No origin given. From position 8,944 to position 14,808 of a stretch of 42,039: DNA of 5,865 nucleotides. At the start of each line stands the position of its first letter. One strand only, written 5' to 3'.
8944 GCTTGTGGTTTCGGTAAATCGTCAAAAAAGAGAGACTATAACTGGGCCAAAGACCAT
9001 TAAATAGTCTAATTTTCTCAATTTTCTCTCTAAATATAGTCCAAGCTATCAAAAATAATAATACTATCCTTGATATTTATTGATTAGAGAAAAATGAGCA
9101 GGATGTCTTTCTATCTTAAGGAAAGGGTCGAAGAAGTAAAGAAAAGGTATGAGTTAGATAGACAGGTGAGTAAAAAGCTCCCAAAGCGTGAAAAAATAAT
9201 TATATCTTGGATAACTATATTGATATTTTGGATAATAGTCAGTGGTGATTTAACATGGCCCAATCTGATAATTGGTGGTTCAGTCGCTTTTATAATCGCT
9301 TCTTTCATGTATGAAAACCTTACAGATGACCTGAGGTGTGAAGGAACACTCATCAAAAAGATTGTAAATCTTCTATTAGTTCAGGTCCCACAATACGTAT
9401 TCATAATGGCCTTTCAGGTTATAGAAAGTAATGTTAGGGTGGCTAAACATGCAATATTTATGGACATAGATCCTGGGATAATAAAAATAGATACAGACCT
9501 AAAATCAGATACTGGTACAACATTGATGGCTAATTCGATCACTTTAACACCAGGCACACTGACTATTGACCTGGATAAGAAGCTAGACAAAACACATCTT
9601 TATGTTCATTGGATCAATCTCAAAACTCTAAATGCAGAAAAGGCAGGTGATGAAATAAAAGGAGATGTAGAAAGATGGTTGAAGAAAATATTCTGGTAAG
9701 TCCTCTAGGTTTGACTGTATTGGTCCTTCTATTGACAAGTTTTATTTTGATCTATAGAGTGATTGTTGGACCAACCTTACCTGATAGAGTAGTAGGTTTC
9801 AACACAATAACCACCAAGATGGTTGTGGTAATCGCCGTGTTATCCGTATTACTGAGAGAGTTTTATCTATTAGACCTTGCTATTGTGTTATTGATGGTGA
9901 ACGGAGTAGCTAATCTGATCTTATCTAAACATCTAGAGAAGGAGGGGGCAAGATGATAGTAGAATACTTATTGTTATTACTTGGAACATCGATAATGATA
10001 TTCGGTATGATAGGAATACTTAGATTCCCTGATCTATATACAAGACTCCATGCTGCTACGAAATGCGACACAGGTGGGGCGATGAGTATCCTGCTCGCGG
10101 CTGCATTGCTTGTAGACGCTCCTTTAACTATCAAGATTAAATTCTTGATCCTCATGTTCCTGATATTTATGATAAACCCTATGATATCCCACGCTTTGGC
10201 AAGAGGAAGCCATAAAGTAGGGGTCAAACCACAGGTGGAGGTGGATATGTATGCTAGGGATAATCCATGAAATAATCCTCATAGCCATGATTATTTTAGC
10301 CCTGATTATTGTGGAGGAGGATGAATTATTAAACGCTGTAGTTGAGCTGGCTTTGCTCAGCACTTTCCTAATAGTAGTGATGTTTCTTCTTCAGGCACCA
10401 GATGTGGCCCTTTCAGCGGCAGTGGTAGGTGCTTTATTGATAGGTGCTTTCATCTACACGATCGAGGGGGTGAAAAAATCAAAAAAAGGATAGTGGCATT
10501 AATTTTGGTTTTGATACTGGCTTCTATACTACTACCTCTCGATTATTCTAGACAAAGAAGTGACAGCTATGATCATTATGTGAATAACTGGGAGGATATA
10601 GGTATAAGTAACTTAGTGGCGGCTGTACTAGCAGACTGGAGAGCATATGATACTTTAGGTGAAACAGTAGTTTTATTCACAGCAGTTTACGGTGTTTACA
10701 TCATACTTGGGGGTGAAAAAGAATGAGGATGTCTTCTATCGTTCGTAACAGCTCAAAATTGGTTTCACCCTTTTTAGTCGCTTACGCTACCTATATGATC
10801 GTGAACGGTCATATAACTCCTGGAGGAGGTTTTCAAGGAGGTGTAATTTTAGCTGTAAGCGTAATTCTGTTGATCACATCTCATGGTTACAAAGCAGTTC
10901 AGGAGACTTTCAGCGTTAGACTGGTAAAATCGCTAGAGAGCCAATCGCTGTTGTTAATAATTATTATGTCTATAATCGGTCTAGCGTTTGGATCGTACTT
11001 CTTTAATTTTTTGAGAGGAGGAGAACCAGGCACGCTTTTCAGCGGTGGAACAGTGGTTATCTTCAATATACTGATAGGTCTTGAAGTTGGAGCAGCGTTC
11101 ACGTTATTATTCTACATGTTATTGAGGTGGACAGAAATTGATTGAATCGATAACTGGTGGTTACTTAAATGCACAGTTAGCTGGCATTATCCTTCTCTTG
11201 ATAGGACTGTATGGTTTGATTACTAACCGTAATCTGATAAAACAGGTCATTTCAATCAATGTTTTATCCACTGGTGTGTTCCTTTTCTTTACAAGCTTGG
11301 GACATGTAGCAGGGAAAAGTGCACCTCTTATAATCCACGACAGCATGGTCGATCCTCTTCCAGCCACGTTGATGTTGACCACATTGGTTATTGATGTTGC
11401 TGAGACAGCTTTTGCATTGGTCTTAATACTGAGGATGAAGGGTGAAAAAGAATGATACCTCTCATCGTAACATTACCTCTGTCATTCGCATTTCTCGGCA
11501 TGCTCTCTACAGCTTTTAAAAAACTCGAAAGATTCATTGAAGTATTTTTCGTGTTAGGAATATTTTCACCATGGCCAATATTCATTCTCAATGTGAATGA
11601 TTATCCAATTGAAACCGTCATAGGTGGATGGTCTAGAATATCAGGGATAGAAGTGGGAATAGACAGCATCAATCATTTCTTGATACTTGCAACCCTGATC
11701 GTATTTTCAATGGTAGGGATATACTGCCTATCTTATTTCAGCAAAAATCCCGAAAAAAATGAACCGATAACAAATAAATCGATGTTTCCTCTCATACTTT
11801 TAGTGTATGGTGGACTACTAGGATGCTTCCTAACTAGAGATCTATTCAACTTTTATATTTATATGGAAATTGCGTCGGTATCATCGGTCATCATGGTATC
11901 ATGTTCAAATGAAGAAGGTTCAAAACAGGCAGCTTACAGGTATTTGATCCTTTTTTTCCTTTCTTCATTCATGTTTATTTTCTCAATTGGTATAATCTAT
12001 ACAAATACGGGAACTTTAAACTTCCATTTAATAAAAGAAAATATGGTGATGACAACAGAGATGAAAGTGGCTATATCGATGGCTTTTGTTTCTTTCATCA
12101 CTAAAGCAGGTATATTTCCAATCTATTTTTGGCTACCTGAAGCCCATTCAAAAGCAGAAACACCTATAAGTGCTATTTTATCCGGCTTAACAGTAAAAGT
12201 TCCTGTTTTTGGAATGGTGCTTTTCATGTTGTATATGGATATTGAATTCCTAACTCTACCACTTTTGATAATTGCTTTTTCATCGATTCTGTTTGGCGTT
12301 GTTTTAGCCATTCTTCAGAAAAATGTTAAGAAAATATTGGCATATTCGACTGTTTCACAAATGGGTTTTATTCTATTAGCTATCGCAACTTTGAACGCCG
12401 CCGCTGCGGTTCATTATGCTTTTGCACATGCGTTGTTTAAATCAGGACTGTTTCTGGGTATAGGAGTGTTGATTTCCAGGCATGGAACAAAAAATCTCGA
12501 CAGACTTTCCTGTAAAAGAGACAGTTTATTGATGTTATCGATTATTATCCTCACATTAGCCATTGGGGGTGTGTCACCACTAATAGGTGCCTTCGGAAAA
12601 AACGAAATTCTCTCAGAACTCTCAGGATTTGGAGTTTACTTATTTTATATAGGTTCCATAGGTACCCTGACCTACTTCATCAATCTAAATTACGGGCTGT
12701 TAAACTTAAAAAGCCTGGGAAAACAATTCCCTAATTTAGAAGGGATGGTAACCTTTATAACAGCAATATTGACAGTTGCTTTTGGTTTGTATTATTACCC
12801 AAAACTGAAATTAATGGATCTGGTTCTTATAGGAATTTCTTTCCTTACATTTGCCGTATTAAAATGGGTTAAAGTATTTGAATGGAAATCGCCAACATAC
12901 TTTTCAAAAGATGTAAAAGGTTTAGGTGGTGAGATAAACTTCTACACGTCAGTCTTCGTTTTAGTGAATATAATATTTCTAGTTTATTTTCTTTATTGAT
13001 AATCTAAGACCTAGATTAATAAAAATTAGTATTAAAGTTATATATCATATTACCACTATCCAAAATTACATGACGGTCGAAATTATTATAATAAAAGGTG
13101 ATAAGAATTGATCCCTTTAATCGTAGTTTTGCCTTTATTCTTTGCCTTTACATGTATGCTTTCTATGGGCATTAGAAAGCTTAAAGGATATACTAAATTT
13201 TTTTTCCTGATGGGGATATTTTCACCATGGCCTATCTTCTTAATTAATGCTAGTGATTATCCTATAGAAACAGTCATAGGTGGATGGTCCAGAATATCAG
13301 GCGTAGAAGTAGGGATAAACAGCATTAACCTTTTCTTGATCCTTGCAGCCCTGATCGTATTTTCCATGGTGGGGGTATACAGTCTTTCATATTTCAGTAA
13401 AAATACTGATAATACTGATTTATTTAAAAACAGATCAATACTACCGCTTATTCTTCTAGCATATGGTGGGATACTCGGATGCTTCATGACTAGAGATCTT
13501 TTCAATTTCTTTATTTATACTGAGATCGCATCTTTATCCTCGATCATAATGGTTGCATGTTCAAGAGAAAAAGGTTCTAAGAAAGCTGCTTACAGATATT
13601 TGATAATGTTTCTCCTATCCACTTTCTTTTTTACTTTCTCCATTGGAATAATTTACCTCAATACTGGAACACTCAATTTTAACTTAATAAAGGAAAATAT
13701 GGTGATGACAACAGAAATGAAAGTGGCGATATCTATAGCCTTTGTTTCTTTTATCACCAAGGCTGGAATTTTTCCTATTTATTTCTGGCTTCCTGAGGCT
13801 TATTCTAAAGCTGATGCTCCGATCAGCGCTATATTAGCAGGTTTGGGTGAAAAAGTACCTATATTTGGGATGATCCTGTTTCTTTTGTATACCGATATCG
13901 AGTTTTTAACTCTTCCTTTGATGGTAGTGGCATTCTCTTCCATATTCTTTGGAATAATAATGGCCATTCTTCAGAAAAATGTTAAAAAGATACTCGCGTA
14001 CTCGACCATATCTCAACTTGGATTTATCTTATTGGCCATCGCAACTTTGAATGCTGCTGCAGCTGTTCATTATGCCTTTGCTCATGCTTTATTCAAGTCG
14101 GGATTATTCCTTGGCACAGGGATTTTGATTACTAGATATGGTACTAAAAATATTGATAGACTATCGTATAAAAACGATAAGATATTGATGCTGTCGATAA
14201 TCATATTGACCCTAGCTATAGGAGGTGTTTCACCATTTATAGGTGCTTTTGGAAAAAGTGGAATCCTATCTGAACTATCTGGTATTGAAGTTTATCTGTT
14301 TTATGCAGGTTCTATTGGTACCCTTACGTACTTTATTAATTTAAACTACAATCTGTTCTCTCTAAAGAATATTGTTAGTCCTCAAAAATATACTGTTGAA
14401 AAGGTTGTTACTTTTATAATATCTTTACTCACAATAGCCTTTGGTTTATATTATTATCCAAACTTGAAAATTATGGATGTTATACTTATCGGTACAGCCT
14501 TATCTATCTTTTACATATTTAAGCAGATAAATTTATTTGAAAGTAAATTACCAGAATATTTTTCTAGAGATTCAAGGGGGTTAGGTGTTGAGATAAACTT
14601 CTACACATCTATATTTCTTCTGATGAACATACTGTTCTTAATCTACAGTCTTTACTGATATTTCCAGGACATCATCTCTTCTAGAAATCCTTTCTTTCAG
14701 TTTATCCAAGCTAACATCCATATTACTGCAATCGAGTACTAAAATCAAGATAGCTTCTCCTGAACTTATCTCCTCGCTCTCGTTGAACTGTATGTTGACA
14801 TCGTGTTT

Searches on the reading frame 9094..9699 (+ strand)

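Call 87: search_protein_families(library=pfam, proteins=[window:9094-9699:+], max_evalue=0.00001)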
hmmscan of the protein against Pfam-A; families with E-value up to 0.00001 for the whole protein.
window:9094-9699:+ (201 aa): 1 family
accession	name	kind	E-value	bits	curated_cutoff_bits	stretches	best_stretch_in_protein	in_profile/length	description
PF01899.21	MNHE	-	2.8e-37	128.1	27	1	40-199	2-145/145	Na+/H+ ion antiporter subunit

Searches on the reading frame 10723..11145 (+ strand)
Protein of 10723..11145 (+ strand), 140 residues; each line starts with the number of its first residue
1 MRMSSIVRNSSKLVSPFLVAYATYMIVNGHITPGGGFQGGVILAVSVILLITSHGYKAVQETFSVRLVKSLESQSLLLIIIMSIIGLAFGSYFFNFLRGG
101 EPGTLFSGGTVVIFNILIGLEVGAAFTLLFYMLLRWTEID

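Call 87: search_protein_families(library=pfam, proteins=[window:10723-11145:+], max_evalue=0.00001)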
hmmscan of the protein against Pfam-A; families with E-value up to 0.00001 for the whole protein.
window:10723-11145:+ (140 aa): 1 family
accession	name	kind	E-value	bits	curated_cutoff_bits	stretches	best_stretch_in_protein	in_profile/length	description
PF04039.18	MnhB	-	1.3e-24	87.2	22.5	1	6-127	1-126/127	Domain related to MnhB subunit of Na+/H+ antiporter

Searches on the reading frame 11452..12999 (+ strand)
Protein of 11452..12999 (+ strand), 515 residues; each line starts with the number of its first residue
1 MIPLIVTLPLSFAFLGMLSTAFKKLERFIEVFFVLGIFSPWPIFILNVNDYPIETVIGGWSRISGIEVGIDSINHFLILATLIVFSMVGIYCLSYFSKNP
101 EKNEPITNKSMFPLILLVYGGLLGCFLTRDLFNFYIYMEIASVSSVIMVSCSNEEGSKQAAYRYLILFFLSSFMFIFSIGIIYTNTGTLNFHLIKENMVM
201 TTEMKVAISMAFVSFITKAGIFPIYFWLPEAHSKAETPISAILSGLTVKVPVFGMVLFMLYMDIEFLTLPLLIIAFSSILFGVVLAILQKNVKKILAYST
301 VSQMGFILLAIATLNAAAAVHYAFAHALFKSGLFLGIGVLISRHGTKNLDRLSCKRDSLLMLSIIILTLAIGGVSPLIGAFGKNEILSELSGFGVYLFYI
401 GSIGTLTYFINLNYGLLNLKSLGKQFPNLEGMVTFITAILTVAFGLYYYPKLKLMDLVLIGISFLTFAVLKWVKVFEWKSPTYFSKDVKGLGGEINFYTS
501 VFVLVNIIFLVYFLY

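Call 87: search_protein_families(library=pfam, proteins=[window:11452-12999:+], max_evalue=0.00001)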
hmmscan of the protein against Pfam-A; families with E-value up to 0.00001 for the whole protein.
window:11452-12999:+ (515 aa): 2 families
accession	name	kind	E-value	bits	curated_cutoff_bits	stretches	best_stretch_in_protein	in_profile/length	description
PF00361.26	Proton_antipo_M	-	6.3e-49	167.2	21.5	1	129-401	2-286/294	NADH:quinone oxidoreductase/Mrp antiporter, TM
PF10125.14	NADHdeh_related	-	1.7e-07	31.3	27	1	116-227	73-184/218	NADH dehydrogenase I, subunit N related protein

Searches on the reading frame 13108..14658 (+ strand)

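Call 87: search_protein_families(library=pfam, proteins=[window:13108-14658:+], max_evalue=0.00001)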
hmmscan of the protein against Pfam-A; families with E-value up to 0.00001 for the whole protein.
window:13108-14658:+ (516 aa): 2 families
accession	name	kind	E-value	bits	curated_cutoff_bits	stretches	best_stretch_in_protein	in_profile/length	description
PF00361.26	Proton_antipo_M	-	2.5e-45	155.4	21.5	1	129-400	2-285/294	NADH:quinone oxidoreductase/Mrp antiporter, TM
PF10125.14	NADHdeh_related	-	6.1e-08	32.8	27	1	121-232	80-189/218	NADH dehydrogenase I, subunit N related protein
